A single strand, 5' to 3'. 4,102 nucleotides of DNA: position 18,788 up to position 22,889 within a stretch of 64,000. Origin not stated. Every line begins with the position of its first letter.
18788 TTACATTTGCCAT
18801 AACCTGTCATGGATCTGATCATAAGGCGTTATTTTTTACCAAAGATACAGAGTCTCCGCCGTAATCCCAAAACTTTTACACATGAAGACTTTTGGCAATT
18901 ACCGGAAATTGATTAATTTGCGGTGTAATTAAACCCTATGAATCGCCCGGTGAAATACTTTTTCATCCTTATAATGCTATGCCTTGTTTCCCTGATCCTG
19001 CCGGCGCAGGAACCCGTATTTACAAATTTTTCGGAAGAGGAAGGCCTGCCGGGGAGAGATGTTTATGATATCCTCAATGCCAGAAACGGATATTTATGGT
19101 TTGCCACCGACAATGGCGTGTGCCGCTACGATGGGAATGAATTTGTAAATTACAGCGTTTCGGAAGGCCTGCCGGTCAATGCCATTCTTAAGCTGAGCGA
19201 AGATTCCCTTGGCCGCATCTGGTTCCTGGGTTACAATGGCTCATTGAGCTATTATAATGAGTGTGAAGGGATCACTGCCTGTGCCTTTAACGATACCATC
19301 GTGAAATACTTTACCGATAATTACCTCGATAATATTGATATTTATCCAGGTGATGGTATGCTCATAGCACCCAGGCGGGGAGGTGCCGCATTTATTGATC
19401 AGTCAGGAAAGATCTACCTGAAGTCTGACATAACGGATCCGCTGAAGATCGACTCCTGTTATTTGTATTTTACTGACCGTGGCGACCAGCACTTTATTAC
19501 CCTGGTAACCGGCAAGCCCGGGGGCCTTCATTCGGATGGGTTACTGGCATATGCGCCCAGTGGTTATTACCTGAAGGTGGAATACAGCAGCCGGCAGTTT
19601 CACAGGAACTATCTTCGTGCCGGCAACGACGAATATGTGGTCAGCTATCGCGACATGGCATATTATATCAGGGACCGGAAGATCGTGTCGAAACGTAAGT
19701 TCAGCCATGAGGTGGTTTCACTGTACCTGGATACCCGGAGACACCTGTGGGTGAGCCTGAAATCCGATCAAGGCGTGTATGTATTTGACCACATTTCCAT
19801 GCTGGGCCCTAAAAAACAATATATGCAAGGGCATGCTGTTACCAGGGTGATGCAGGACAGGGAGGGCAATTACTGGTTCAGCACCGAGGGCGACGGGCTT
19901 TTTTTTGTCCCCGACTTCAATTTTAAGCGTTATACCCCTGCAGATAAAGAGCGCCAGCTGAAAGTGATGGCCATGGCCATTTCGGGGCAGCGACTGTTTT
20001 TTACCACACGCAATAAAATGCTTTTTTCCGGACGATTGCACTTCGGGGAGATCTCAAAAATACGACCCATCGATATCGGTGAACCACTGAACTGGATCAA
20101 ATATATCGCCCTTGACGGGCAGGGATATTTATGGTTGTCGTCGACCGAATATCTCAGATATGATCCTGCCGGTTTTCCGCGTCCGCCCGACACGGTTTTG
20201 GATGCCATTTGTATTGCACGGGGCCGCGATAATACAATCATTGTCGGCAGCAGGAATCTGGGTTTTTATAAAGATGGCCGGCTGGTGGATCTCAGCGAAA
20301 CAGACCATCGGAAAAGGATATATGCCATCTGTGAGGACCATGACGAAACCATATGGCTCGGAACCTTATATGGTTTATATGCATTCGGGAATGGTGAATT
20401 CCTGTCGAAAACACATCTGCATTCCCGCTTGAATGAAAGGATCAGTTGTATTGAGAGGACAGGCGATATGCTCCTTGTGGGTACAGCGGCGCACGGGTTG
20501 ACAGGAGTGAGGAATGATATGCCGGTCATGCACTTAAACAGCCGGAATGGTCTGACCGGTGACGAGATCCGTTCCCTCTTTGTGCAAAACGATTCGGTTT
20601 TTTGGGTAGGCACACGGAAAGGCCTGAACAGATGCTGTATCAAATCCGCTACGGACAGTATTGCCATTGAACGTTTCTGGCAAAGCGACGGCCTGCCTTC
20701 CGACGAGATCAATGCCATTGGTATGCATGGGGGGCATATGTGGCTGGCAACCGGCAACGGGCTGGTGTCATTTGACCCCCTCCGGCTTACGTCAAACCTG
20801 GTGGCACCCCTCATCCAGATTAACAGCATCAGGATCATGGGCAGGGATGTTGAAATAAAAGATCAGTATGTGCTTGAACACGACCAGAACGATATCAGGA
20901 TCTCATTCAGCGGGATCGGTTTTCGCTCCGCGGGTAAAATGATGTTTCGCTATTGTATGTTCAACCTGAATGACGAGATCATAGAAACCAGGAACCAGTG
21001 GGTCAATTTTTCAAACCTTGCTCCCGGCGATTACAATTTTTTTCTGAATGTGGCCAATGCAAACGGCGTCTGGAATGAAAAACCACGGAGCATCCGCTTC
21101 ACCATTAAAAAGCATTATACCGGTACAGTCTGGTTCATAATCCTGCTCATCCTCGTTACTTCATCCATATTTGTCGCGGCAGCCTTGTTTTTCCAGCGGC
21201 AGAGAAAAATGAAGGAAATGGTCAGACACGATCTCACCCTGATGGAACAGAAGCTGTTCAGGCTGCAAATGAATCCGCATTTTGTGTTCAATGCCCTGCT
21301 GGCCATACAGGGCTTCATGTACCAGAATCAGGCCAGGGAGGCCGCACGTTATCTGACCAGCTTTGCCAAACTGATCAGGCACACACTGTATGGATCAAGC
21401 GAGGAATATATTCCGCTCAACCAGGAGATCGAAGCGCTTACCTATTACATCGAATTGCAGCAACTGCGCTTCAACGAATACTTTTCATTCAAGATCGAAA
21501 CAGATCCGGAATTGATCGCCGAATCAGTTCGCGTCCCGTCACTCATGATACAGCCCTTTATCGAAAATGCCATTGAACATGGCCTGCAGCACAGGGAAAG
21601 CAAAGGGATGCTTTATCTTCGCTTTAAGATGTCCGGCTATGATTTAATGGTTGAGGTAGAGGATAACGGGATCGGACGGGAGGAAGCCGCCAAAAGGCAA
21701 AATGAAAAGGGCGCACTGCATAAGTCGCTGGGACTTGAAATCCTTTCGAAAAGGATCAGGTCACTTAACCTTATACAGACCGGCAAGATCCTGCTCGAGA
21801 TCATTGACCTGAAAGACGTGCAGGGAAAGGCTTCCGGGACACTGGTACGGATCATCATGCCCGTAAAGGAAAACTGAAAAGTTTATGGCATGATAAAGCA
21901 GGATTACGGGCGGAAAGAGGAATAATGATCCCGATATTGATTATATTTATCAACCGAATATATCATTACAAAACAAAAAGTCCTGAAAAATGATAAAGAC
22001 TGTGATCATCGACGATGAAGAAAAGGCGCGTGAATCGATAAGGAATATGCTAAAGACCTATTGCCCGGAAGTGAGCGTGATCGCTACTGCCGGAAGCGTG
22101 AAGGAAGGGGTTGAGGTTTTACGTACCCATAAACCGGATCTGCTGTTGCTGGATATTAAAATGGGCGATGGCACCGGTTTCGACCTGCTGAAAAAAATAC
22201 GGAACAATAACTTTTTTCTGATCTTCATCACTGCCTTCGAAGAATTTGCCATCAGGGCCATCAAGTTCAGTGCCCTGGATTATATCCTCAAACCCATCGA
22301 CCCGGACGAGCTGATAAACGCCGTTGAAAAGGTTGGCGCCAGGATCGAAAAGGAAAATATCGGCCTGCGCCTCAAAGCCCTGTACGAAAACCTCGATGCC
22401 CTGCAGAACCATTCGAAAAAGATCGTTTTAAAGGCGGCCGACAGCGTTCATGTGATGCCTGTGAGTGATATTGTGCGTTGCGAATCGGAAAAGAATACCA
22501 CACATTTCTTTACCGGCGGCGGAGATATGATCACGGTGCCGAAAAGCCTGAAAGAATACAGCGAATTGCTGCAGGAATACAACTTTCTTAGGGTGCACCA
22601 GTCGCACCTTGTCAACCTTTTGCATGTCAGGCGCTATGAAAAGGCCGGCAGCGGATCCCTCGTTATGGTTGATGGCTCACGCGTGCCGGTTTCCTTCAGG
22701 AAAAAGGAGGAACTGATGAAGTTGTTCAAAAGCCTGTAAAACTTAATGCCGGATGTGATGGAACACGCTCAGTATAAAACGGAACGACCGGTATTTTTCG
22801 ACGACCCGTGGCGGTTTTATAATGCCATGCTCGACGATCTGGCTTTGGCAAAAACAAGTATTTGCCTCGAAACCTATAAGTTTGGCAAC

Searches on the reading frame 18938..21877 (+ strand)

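Call 4: search_protein_families(library=pfam, proteins=[window:18938-21877:+], max_evalue=0.01)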
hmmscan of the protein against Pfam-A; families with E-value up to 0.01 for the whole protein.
window:18938-21877:+ (979 aa): 4 families
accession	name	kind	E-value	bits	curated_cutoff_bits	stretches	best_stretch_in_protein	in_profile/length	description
PF07494.17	Reg_prop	-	4.7e-26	88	20.4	1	36-59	1-24/24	Two component regulator propeller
PF06580.19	His_kinase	-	2.5e-19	69.8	25.2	1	770-847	2-79/81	Histidine kinase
PF07495.19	Y_Y_Y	-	2.1e-09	37.6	26.6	1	664-724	4-65/65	Y_Y_Y domain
PF02518.31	HATPase_c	-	0.0016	19.3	26.4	1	870-975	9-108/111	Histidine kinase-, DNA gyrase B-, and HSP90-like ATPase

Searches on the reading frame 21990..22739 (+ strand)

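Call 4: search_protein_families(library=pfam, proteins=[window:21990-22739:+], max_evalue=0.01)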
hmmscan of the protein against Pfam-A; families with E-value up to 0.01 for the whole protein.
window:21990-22739:+ (249 aa): 3 families
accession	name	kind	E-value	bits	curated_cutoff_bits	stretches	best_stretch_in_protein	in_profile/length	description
PF00072.30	Response_reg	-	1.6e-23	83.4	30.2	1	5-113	2-111/111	Response regulator receiver domain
PF04397.21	LytTR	-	6.5e-19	68.4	22.6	1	152-246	2-97/98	LytTr DNA-binding domain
PF20274.4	cREC_REC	-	0.00091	20.3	27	1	5-74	3-60/88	Cyclic-phosphate processing Receiver domain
